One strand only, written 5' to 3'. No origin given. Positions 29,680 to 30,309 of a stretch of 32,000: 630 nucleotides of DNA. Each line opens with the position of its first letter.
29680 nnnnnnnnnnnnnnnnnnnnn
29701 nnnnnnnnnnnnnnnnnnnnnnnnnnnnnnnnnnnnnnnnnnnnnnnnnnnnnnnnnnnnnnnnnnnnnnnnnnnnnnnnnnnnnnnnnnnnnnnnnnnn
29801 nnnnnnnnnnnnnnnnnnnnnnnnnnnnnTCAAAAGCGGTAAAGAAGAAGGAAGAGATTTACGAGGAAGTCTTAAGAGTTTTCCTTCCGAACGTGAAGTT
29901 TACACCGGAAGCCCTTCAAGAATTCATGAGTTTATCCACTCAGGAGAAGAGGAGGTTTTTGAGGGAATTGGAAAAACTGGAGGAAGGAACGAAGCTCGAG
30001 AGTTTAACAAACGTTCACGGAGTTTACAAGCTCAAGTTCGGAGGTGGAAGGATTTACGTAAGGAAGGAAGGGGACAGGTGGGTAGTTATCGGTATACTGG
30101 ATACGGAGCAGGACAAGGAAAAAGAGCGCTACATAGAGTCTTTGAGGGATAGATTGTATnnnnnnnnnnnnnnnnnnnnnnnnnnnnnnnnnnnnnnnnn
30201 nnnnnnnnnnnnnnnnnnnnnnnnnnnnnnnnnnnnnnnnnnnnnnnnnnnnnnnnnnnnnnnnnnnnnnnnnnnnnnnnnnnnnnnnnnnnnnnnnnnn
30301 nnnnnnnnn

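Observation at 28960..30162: RelE/ParE-like domain in an atypical architecture: 4 TM helices + about 190-aa K/E coiled coil, no small antitoxin ORF, start fused to the trpD stop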

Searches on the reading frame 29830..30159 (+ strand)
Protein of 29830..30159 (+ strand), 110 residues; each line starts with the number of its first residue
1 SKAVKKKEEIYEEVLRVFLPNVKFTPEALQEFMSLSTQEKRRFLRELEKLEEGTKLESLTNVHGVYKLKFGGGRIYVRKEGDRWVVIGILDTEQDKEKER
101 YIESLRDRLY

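Call 3: search_protein_families(library=pfam, proteins=[window:29830-30159:+], max_evalue=10)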
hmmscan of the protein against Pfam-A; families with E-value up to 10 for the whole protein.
window:29830-30159:+ (110 aa): 3 families
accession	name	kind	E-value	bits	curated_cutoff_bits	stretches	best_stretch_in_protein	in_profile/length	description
PF05016.21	ParE_toxin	-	0.013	16.5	23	1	22-95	1-88/89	ParE toxin of type II toxin-antitoxin system, parDE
PF05973.20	Gp49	-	0.025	15.1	23.9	1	30-91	1-71/90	Phage derived protein Gp49-like (DUF891)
PF12583.14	TPPII_C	-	0.6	11.1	27.7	0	5-34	32-61/69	Tripeptidyl peptidase II, C-terminal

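Call 4: search_protein_families(library=ncbifam, proteins=[window:29830-30159:+], max_evalue=10)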
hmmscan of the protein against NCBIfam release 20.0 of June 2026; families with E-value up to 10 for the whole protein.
window:29830-30159:+ (110 aa): 2 families
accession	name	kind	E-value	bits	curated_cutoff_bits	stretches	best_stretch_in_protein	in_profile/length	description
NF012163.2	BaeS_SmeS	equivalog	0.097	11.6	500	1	41-108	34-99/457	sensor histidine kinase efflux regulator BaeS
NF041220.1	BagH_FevF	exception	0.17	11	630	1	31-85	7-57/305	bagremycin/ferroverdin biosynthesis o-aminophenol oxidase BagH/FevF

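Call 5: search_solved_structures(query=window:29830-30159:+, max_evalue=10, show_alignments=3)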
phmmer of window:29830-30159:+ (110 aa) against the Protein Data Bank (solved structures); distinct sequences matched with E-value up to 10: 3.
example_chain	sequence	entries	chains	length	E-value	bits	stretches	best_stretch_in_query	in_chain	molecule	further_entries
2rql_A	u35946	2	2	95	0.6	13.6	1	20-91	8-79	Probable sigma-54 modulation protein | Ribosome hibernation promoting factor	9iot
4v8h_AX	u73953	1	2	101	0.66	13.5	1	20-91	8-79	Probable sigma(54) modulation protein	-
8wjd_A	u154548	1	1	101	0.89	13.1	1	12-34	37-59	SptTad2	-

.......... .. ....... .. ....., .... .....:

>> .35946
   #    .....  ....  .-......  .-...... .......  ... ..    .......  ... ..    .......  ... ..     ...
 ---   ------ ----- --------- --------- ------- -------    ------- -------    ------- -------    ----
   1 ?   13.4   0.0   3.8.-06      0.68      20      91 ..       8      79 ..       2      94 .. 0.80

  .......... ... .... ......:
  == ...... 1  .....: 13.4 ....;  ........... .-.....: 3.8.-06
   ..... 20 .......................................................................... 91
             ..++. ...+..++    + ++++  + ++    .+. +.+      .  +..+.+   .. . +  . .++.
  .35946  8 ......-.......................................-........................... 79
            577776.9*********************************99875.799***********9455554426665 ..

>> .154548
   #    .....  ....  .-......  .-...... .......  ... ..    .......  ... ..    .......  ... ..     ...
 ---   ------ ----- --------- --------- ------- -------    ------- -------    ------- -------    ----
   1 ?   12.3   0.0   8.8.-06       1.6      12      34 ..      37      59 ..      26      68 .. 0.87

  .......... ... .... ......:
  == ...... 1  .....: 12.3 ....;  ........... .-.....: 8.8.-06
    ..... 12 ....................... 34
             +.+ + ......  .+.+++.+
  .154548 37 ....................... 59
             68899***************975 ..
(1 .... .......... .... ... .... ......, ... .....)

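Call 10: search_solved_structures(query=A2, max_evalue=10, show_alignments=4)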
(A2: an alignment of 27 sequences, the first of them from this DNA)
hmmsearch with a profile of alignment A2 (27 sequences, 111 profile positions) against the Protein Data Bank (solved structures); distinct sequences matched with E-value up to 10: 11.
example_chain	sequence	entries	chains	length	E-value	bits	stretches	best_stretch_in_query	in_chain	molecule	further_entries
4v7j_Ay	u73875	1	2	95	0.0093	19.4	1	20-87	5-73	Toxin relE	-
2kc8_A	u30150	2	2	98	0.013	19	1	20-85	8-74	Toxin relE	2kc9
4fxe_D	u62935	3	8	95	0.014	18.8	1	20-87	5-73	mRNA interferase RelE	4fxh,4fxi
4v7k_Ay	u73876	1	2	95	0.015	18.7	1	20-87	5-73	Toxin relE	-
5frg_A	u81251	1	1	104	0.16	15.4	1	23-71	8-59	FORMIN-BINDING PROTEIN 1-LIKE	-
6xss_A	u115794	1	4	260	0.29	14.6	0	7-54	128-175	C4_nat_HFuse-7900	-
9b6m_A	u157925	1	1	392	0.49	13.8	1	8-62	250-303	PG1 light chain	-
9gy5_A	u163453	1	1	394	0.5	13.8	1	8-62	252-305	Catalytic domain from the BoNT-like toxin complex PG1 of Paeniclostridium ghonii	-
5cwp_A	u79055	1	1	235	2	11.9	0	7-54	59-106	Designed helical repeat protein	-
8f6r_A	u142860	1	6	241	2.3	11.7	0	8-54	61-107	De novo designed oligomeric protein C6-79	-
9fhb_C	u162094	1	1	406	2.9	11.3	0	63-85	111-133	Haptoglobin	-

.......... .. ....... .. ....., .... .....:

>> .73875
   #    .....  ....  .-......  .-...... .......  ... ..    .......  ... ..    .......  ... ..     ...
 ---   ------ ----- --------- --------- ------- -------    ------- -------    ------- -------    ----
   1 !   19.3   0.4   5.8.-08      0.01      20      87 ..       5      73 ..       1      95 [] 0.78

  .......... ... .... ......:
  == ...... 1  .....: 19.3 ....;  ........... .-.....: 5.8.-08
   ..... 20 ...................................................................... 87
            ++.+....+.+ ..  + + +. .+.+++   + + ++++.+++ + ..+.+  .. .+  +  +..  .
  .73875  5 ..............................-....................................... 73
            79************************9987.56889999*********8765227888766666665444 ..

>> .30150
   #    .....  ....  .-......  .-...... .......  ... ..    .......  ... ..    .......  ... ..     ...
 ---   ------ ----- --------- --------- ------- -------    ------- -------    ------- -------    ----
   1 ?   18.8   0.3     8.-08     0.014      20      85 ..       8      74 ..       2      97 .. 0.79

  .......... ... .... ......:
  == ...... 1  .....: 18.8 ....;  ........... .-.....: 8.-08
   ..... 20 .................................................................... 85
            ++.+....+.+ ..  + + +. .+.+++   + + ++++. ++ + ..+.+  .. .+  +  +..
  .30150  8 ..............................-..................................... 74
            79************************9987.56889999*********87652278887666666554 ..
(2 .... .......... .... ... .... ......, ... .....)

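Call 11: search_protein_families(library=pfam, alignment_id=A2, max_evalue=1)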
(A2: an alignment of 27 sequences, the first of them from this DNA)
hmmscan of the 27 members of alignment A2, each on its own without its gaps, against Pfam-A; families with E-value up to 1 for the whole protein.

A. member 1, seq(108 aa): 2 families
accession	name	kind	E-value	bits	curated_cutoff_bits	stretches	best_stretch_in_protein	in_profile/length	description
PF05016.21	ParE_toxin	-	0.013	16.5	23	1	20-93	1-88/89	ParE toxin of type II toxin-antitoxin system, parDE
PF05973.20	Gp49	-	0.024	15.1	23.9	1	28-89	1-71/90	Phage derived protein Gp49-like (DUF891)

B. families by the number of members that match (of 27 scanned): 16 families
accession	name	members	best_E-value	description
PF05016.21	ParE_toxin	4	0.0019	ParE toxin of type II toxin-antitoxin system, parDE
PF13337.12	BrxL_ATPase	3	0.037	Lon-like protease BrxL-like, ATPase domain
PF05973.20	Gp49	2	0.011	Phage derived protein Gp49-like (DUF891)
PF23492.1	bPH_9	1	0.045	Bacterial PH domain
PF14047.11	DCR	1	0.058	Dppa2/4 conserved region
PF06713.17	bPH_4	1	0.06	Bacterial PH domain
PF24276.1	DUF7469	1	0.066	Family of unknown function (DUF7469)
PF03278.18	IpaB_EvcA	1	0.068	IpaB/EvcA family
PF04786.17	Baculo_DNA_bind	1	0.074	ssDNA binding protein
PF12523.13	DUF3725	1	0.084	Protein of unknown function (DUF3725)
PF07499.19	RuvA_C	1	0.09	RuvA, C-terminal domain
PF19074.5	DUF5770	1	0.094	Family of unknown function (DUF5770)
PF08310.17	LGFP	1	0.11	LGFP repeat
PF16024.10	DUF4785_1st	1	0.15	Domain of unknown function (DUF4785) N-terminal domain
PF08769.17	Spo0A_C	1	0.15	Sporulation initiation factor Spo0A C terminal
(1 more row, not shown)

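Call 18: predict_structure(alignment_id=A2)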
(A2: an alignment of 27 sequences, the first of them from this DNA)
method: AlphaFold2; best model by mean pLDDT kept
length: 108 residues; sequences in the alignment: 27
mean_pLDDT: 86.2   pTM: 0.78
mean pLDDT of the five models: 86.2, 85.2, 84.5, 84.4, 83.1
residues with pLDDT >= 90: 34; 70-90: 71; 50-70: 3; < 50: 0
segments of 3 or more residues with pLDDT < 50: none
pLDDT, mean of each block of 10 residues (from residue 1): 82 90 92 90 86 80 86 90 91 82 79
secondary structure, 60 per line:
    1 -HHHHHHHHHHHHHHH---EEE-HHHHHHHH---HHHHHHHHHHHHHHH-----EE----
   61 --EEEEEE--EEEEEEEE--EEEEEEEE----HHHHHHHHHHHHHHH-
elements in order: H2-16 E20-22 H24-31 H35-49 E63-68 E71-78 E81-88 H93-107

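Call 23: fold_search(model_id=the predicted structure, library=pdb)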
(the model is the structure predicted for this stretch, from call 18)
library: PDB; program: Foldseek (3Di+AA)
matches with E <= 10: 1002; with E <= 0.001: 2
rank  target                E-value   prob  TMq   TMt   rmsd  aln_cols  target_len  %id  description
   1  3bpq_B                4.6e-04  1.00  0.58  0.71   2.7        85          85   16  Crystal Structure of RelB-RelE antitoxin-toxin complex from Methanococcus jannaschii (released 2008-12-23)
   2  7ycs_A                7.3e-04  1.00  0.50  0.55   4.1        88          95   15  Heterotetramer of Antitoxin PrpA together with Toxin PrpT from Pseudoalteromonas rubra (released 2022-09-21)
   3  2khe_MODEL_1_A        1.2e-03  1.00  0.56  0.66   2.7        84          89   20  Solution Structure of the Bacterial Toxin Rele from Thermus Thermophilus HB8 (released 2010-03-31)
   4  3bpq_D                1.3e-03  1.00  0.55  0.67   3.0        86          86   14  Crystal Structure of RelB-RelE antitoxin-toxin complex from Methanococcus jannaschii (released 2008-12-23)
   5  8c24_A                1.9e-03  1.00  0.51  0.58   3.7        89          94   17  ParDE1 toxin-antitoxin complex from Mycobacterium tuberculosis (rv1960c-rv1959c) (released 2023-12-20)
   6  6xrw_C                1.9e-03  1.00  0.46  0.53   4.6        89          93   12  Chromosomal ParDE TA system from P. aeruginosa (released 2021-07-28)
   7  8phb_A                2.3e-03  1.00  0.59  0.19   7.3       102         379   24  Crystal structure of apo Cami1 (released 2023-12-13)
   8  9g12_B                2.6e-03  1.00  0.62  0.78   1.8        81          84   16  Mycobacterium tuberculosis RelBE1 toxin-antitoxin system; rv1247c (relB1 antitoxin), rv1246c (relE1 toxin) (released 2025-12-17)
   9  7r5a_A                3.0e-03  1.00  0.48  0.54   4.7        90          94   18  Vibrio cholera ParD2:ParE2 antitoxin:toxin complex (released 2022-04-27)
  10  6af4_C                3.0e-03  1.00  0.55  0.51   4.0       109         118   16  Toxin-Antitoxin module from Streptococcus pneumoniae (released 2019-08-14)
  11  9w3a_B                3.2e-03  1.00  0.47  0.46   5.3       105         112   19  Crystal structure of PfiAT toxin-antitoxin complex (released 2026-02-11)
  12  4fxh_A                3.4e-03  1.00  0.57  0.68   7.2        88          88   17  Crystal structure of the isolated E. coli RelE toxin, P212121 form (released 2012-08-29)
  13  8c24_B                3.6e-03  1.00  0.50  0.57   3.9        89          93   17  ParDE1 toxin-antitoxin complex from Mycobacterium tuberculosis (rv1960c-rv1959c) (released 2023-12-20)
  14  1wmi_A                3.8e-03  1.00  0.54  0.65   3.5        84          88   19  Crystal structure of archaeal RelE-RelB complex from Pyrococcus horikoshii OT3 (released 2005-03-15)
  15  6xrw_A                4.4e-03  1.00  0.44  0.50   4.8        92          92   14  Chromosomal ParDE TA system from P. aeruginosa (released 2021-07-28)
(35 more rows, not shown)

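Call 35: search_protein_representatives(alignment_id=A3)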
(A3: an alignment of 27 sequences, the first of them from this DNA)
Query: 27 sequences, 95 profile positions. Proteins with E-value up to 0.001 (for the whole library): 24; up to 1e-10: 21; up to 1e-30: 2. The best 24 are listed.
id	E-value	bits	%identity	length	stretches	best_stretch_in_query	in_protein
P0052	1.0e-35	137.9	-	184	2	2-94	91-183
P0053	4.0e-34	132.9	-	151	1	3-94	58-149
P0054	4.5e-28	113.5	-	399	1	2-93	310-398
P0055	1.4e-27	111.9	-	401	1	1-94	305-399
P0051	1.8e-27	111.5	-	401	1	1-94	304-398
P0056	2.7e-27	110.9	-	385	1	4-94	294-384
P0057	4.4e-27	110.3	-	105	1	2-94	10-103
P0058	2.8e-26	107.7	-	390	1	1-89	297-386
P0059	1.7e-25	105.2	-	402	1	2-91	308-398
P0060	3.0e-25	104.4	-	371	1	2-94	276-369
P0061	1.5e-24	102.1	-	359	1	1-91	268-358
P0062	1.6e-24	102.1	-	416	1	1-93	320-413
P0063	3.3e-23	97.9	-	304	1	1-94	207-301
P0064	2.0e-22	95.3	-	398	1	2-91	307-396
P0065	7.5e-18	80.7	-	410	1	1-89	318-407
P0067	1.5e-15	73.3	-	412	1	1-89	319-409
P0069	5.9e-14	68.2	-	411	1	2-89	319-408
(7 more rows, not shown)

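Call 37: find_encoding_contigs(protein=P0069, flank=6000, max_places=3)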
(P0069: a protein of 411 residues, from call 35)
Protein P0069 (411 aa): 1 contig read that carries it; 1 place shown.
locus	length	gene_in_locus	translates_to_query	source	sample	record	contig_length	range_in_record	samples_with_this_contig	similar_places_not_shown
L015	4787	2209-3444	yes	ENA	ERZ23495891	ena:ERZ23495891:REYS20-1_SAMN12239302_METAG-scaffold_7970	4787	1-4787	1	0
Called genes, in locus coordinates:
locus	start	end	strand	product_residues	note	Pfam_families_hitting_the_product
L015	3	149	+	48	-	?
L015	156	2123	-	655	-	PF02516:STT3, PF21436:STT3-PglB_core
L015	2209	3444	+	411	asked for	-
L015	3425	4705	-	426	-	PF01551:Peptidase_M23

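Call 48: find_encoding_contigs(protein=P0067, flank=6000, max_places=3)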
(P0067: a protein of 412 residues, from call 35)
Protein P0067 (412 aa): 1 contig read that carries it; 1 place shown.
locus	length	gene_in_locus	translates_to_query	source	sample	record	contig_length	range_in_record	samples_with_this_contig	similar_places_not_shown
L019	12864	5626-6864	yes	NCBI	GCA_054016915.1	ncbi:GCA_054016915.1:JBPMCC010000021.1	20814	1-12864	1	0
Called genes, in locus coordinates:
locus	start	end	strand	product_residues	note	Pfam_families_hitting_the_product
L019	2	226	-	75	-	?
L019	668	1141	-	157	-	PF02580:Tyr_Deacylase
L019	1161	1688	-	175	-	PF00156:Pribosyltran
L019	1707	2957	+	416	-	PF08245:Mur_ligase_M, PF02875:Mur_ligase_C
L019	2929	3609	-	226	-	PF01063:Aminotran_4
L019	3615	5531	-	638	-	PF21436:STT3-PglB_core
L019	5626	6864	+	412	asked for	PF24161:CCDC39 (weak)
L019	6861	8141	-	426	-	PF01551:Peptidase_M23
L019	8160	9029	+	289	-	PF00483:NTP_transferase, PF12804:NTP_transf_3 (weak)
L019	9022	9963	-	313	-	PF01458:SUFBD_core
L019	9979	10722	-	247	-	PF00005:ABC_tran, PF13304:AAA_21 (faint), PF02463:SMC_N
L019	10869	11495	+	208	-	-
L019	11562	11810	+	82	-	-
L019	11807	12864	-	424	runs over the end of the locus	PF00202:Aminotran_3, PF00155:Aminotran_1_2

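Call 49: find_encoding_contigs(protein=P0065, flank=6000, max_places=3)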
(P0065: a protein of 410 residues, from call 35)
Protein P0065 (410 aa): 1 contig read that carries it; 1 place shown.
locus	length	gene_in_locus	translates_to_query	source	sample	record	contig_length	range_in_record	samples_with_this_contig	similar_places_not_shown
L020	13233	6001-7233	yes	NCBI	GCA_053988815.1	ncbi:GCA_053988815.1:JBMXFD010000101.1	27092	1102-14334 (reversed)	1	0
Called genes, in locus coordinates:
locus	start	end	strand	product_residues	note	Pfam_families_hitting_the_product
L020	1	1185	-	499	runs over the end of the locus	PF04715:, PF00425:Chorismate_bind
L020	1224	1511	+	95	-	PF02686:GatC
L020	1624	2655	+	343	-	PF00154:RecA_N, PF06745:ATPase (weak), PF08423:Rad51, PF27531:MT3502_N (weak), PF01637:ATPase_2 (weak), PF21096:RecA_C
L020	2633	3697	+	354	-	PF00437:T2SSE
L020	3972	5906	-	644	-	PF02516:STT3, PF21436:STT3-PglB_core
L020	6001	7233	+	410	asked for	-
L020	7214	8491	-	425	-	PF01551:Peptidase_M23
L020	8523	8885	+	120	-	PF21157:DksA_N, PF01258:zf-dskA_traR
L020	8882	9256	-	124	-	PF04463:2-thiour_desulf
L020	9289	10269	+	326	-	PF04055:Radical_SAM, PF13353:Fer4_12, PF06463:Mob_synth_C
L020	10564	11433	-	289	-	PF02401:LYTB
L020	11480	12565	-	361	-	PF01594:AI-2E_transport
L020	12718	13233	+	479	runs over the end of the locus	PF01425:Amidase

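Call 57: search_protein_families(library=padloc, proteins=[window:29893-30159:+], max_evalue=0.01)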
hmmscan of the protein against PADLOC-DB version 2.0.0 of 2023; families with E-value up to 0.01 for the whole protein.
window:29893-30159:+ (89 aa): 0 families

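Call 63: find_homologous_proteins(query=P0067, max_evalue=0.00001)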
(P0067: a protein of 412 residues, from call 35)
Query P0067 (412 aa): 30 proteins with E <= 0.00001 among 8000 candidates.
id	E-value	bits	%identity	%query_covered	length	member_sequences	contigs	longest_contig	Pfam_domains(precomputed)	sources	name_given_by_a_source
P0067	1.0e-250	849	100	100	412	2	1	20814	PF24161.2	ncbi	-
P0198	3.2e-94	334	45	98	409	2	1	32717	PF23831.2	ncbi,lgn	-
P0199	2.2e-92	328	45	98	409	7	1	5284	-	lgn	-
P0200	1.0e-89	320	45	98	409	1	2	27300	-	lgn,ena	-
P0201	2.2e-88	315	46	96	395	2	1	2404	-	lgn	-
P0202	9.2e-88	313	45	98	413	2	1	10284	-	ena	-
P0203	8.5e-86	307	47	96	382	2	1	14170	-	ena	-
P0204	4.0e-85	304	43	99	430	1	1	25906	-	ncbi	-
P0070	3.6e-83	298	45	98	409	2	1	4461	-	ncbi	-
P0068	4.0e-83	298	43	98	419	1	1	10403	-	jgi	jgi:predicted nuclease with TOPRIM domain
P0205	1.4e-81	293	42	99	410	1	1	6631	-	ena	-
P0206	7.0e-80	287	42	99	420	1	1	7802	-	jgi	-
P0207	4.3e-79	285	44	98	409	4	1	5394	-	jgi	jgi:mRNA-degrading endonuclease RelE of RelBE toxin-antitoxin system/prefoldin subunit 5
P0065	5.0e-79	284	43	98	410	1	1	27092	-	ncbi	-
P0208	5.5e-78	281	43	94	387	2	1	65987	-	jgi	-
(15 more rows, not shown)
